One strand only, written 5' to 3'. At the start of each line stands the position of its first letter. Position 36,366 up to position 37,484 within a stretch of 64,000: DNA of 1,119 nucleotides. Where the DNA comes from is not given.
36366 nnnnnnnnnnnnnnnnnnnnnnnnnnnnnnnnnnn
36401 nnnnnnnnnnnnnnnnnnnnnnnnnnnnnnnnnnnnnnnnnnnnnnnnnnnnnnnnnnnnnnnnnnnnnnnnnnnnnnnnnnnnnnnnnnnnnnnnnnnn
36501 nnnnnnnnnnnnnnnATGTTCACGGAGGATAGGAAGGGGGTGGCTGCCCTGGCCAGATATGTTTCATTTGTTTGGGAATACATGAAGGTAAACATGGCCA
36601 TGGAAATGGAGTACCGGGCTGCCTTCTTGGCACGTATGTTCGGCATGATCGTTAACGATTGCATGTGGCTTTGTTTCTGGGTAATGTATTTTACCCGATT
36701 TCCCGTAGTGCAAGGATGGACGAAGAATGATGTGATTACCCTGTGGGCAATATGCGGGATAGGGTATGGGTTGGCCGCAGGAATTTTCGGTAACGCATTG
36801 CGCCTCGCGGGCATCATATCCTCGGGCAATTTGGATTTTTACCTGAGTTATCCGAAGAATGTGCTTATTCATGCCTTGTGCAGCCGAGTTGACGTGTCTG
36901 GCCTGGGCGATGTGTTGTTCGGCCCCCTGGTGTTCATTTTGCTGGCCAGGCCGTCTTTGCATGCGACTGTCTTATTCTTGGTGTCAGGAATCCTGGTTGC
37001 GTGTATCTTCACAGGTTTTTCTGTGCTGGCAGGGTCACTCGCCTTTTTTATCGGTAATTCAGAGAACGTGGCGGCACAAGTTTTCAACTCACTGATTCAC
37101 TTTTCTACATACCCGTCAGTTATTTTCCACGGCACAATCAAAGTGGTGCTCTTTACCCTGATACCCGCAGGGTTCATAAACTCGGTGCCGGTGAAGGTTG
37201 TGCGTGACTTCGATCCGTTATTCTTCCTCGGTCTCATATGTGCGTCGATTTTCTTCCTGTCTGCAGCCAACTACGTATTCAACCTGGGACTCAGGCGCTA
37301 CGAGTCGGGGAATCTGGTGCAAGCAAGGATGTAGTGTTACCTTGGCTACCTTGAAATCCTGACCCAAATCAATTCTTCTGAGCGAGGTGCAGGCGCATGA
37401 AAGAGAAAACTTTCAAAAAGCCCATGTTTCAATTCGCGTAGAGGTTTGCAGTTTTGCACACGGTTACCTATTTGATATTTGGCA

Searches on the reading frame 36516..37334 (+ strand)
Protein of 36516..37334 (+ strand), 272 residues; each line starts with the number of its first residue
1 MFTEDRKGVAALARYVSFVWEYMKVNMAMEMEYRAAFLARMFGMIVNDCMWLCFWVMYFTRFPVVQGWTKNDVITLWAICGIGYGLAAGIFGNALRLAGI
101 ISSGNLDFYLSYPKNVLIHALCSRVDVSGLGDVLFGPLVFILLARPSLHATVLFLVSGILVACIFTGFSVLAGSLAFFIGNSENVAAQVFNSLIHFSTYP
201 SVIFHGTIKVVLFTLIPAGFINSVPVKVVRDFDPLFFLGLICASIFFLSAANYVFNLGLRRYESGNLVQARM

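Call 11: search_protein_families(library=pfam, proteins=[window:36516-37334:+], max_evalue=0.001)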
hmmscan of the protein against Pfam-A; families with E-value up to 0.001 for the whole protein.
window:36516-37334:+ (272 aa): 1 family
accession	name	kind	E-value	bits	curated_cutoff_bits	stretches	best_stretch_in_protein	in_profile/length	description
PF06182.17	ABC2_membrane_6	-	2.4e-29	103.2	22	1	49-264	5-227/229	ABC-2 family transporter protein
